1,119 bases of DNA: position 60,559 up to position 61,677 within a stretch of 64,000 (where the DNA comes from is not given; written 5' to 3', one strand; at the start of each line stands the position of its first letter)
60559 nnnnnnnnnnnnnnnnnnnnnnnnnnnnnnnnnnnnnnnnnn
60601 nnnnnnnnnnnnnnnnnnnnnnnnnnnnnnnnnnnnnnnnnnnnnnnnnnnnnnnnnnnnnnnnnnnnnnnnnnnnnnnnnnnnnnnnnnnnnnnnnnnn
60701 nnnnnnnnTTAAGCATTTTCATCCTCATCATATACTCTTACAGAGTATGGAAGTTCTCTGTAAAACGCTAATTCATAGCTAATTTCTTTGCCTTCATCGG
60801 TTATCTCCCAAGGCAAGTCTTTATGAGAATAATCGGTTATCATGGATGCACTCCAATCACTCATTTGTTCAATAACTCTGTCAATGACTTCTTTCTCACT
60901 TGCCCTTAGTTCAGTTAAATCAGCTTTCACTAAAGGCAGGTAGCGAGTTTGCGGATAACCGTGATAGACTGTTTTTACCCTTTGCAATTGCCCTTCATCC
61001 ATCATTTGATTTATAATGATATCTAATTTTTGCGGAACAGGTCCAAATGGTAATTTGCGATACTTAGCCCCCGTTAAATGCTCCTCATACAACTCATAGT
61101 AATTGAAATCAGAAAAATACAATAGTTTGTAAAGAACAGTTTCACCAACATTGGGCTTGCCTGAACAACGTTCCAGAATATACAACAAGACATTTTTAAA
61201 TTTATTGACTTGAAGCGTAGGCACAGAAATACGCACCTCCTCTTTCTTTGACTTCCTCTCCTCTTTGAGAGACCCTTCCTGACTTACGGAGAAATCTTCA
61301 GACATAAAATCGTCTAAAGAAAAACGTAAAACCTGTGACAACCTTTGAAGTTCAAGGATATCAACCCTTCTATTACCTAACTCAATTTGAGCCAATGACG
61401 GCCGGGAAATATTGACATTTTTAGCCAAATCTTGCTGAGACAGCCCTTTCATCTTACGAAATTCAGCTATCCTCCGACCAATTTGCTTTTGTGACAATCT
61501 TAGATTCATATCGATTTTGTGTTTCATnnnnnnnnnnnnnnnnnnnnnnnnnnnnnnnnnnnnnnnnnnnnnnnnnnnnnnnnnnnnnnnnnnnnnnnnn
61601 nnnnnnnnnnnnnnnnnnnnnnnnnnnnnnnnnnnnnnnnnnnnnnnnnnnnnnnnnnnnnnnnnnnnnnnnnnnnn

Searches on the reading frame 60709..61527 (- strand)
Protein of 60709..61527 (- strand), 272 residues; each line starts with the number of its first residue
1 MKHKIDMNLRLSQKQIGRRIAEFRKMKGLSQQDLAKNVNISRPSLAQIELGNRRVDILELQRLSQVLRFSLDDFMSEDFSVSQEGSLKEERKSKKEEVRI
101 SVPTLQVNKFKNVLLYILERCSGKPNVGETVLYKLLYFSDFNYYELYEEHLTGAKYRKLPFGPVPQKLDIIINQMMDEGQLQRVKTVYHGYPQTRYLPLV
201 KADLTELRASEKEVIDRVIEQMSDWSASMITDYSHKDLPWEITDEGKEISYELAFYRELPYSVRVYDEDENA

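Call 9: search_protein_families(library=pfam, proteins=[window:60709-61527:-], max_evalue=0.01)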
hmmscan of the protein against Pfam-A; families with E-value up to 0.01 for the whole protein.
window:60709-61527:- (272 aa): 6 families
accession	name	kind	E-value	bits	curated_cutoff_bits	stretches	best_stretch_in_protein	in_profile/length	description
PF13274.11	SocA_Panacea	-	4e-20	73.2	25.7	1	132-240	1-112/113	Antitoxin SocA-like, Panacea domain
PF01381.28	HTH_3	-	7.3e-13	48.8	23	1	20-74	1-55/55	Helix-turn-helix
PF13560.12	HTH_31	-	2.5e-08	34.5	27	1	15-72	1-59/64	Helix-turn-helix domain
PF12844.13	HTH_19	-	4.1e-08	33.5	30.2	1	17-74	1-58/64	Helix-turn-helix domain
PF13744.12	HTH_37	-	8e-05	22.8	27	1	15-67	18-68/80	Helix-turn-helix domain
PF13443.12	HTH_26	-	9e-05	23.1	22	1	20-75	2-58/63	Cro/C1-type HTH DNA-binding domain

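Call 58: find_homologous_proteins(query=window:60709-61527:-, max_evalue=1e-10)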
Query window:60709-61527:- (272 aa): 4546 proteins with E <= 1e-10 among 5013 candidates; the best 120 are listed.
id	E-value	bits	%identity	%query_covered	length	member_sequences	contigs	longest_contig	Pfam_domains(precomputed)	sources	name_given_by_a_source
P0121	1.2e-172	590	99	100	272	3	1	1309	PF12844.14,PF13274.12,PF01381.29,PF13560.13,PF13443.13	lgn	-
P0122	5.6e-147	506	85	99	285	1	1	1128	PF12844.14,PF13274.12,PF01381.29,PF13560.13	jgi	jgi:transcriptional regulator with XRE-family HTH domain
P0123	5.6e-147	506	85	99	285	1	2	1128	PF12844.14,PF13274.12,PF01381.29,PF13560.13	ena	-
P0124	5.2e-146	503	85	98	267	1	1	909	PF12844.14,PF13274.12,PF01381.29,PF13560.13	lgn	-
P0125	6.2e-146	503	84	99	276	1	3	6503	PF12844.14,PF13274.12,PF01381.29,PF13560.13,PF13443.13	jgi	jgi:transcriptional regulator with XRE-family HTH domain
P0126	1.3e-145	502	86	97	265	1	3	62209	PF12844.14,PF13274.12,PF01381.29,PF13560.13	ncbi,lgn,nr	ncbi:MAG: DUF4065 domain-containing protein [Bacteroidetes bacterium]|nr:DUF4065 domain-containing p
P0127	5.6e-145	500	86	97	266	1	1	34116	PF12844.14,PF13274.12,PF01381.29,PF13560.13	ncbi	-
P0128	6.2e-145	500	86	97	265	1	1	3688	PF12844.14,PF13274.12,PF01381.29,PF13560.13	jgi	jgi:transcriptional regulator with XRE-family HTH domain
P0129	8.2e-145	499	86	97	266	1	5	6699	PF12844.14,PF13274.12,PF01381.29,PF13560.13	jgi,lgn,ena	-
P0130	9.7e-145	499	83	99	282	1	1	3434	PF12844.14,PF13274.12,PF01381.29,PF13560.13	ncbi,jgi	-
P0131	9.8e-145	499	85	97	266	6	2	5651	PF12844.14,PF13274.12,PF01381.29,PF13560.13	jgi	-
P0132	1.7e-144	498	86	97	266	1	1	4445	PF12844.14,PF13274.12,PF01381.29,PF13560.13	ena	-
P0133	1.7e-144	498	86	97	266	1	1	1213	PF12844.14,PF13274.12,PF01381.29,PF13560.13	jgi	-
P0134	2.3e-144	498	83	99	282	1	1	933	PF12844.14,PF13274.12,PF01381.29,PF13560.13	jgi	-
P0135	2.5e-144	498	86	97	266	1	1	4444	PF12844.14,PF13274.12,PF01381.29,PF13560.13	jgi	jgi:transcriptional regulator with XRE-family HTH domain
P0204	4.4e-139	480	82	97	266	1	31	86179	PF12844.14,PF13274.12,PF01381.29,PF13560.13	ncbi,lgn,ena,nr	ncbi:MAG: DUF4065 domain-containing protein [Flavobacteriales bacterium]|nr:DUF4065 domain-containin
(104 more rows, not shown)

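Call 59: find_encoding_contigs(protein=P0204, flank=6000, max_places=10)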
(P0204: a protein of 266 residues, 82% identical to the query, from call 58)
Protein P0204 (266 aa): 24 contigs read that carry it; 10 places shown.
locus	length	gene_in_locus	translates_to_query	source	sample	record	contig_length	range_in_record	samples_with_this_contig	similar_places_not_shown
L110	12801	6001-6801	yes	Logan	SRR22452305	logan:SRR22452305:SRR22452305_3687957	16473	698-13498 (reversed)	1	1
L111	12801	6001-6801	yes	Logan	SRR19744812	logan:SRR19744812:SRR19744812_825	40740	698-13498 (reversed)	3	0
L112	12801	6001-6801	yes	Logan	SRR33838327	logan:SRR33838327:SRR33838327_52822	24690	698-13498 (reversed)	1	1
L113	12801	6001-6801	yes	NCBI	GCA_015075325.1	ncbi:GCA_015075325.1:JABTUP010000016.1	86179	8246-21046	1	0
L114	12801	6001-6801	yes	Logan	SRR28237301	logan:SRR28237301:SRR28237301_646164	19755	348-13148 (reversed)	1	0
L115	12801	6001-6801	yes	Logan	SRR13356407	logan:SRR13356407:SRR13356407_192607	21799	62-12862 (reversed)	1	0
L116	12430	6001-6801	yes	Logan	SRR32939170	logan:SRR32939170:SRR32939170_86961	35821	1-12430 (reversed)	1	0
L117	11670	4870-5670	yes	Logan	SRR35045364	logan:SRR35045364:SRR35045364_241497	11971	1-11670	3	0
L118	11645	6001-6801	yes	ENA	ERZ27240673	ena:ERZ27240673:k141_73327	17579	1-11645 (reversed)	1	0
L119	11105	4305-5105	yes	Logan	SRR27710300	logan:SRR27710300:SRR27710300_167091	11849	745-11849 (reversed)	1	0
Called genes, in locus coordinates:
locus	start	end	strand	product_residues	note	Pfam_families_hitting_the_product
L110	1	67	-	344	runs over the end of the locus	PF02775:TPP_enzyme_C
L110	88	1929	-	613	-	PF01558:POR, PF01855:POR_N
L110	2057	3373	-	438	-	PF12768:Rax2 (faint), PF18962:Por_Secre_tail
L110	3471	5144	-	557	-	PF24885:TPR_NPHP3 (weak), PF17874:TPR_MalT (faint), PF00515:TPR_1 (faint), PF13424:TPR_12, PF13374:TPR_10, PF13424:TPR_12, PF07730:HisKA_3, PF02518:HATPase_c, +2 more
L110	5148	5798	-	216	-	PF00072:Response_reg, PF00196:GerE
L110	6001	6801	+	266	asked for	PF13560:HTH_31 (weak), PF01381:HTH_3, PF12844:HTH_19, PF13274:SocA_Panacea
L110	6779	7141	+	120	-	-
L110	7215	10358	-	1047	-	PF04313:HSDR_N, PF00270:DEAD, PF04851:ResIII, PF18766:SWI2_SNF2, PF22679:T1R_D3-like, PF12008:EcoR124_C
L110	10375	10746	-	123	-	PF05635:23S_rRNA_IVP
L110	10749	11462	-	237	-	PF11750:DUF3307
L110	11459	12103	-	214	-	-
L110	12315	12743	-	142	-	PF13366:PDDEXK_3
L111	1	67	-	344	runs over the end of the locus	PF02775:TPP_enzyme_C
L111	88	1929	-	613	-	PF01558:POR, PF01855:POR_N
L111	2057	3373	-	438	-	PF12768:Rax2 (faint), PF18962:Por_Secre_tail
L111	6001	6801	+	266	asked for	PF13560:HTH_31 (weak), PF01381:HTH_3, PF12844:HTH_19, PF13274:SocA_Panacea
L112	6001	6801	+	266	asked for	PF13560:HTH_31 (weak), PF01381:HTH_3, PF12844:HTH_19, PF13274:SocA_Panacea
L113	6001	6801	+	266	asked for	PF13560:HTH_31 (weak), PF01381:HTH_3, PF12844:HTH_19, PF13274:SocA_Panacea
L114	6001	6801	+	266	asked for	PF13560:HTH_31 (weak), PF01381:HTH_3, PF12844:HTH_19, PF13274:SocA_Panacea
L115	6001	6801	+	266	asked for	PF13560:HTH_31 (weak), PF01381:HTH_3, PF12844:HTH_19, PF13274:SocA_Panacea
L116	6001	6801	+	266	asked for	PF13560:HTH_31 (weak), PF01381:HTH_3, PF12844:HTH_19, PF13274:SocA_Panacea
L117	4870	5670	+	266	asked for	PF13560:HTH_31 (weak), PF01381:HTH_3, PF12844:HTH_19, PF13274:SocA_Panacea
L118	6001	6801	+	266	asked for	PF13560:HTH_31 (weak), PF01381:HTH_3, PF12844:HTH_19, PF13274:SocA_Panacea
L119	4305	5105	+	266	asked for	PF13560:HTH_31 (weak), PF01381:HTH_3, PF12844:HTH_19, PF13274:SocA_Panacea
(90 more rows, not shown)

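Call 75: search_protein_families(library=padloc, proteins=[window:60709-61527:-], max_evalue=0.001)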
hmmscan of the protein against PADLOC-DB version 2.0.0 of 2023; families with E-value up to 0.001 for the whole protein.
window:60709-61527:- (272 aa): 15 families
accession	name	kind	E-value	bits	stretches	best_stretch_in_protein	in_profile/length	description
PDLC02926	HTH_VI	-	6.9e-11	40.3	1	16-91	2-76/92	-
PDLC04775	PDC-M69A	-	2.2e-10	39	1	14-88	6-80/113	-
PDLC03952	RmrA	-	1.5e-09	35.2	1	13-94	20-101/395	-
PDLC03954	RmrA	-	4.8e-08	30.3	1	15-85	10-80/380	-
PDLC04142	capH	-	3.4e-07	29.3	1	13-78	4-69/103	capH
PDLC03665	Control_protein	-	1.1e-06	26.8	1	17-75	10-69/77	control protein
PDLC03947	RmrA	-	1.4e-06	25.4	1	10-91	6-86/383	-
PDLC03945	RmrA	-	2.1e-06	25.2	1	16-118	3-109/394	-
PDLC03951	RmrA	-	5.9e-06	23.5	1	17-78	10-71/400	-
PDLC03944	RmrA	-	1.4e-05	22.4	1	14-84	5-76/384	-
PDLC03953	RmrA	-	1.9e-05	22.1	1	14-89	4-78/373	-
PDLC03666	Control_protein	-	2.7e-05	22.5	1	14-72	5-63/77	control protein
PDLC03664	Control_protein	-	6e-05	21.4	1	15-67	13-65/74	control protein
PDLC03949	RmrA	-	6.1e-05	20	1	19-82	6-69/363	-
PDLC03946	RmrA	-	0.00016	18.5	1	18-82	5-69/357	-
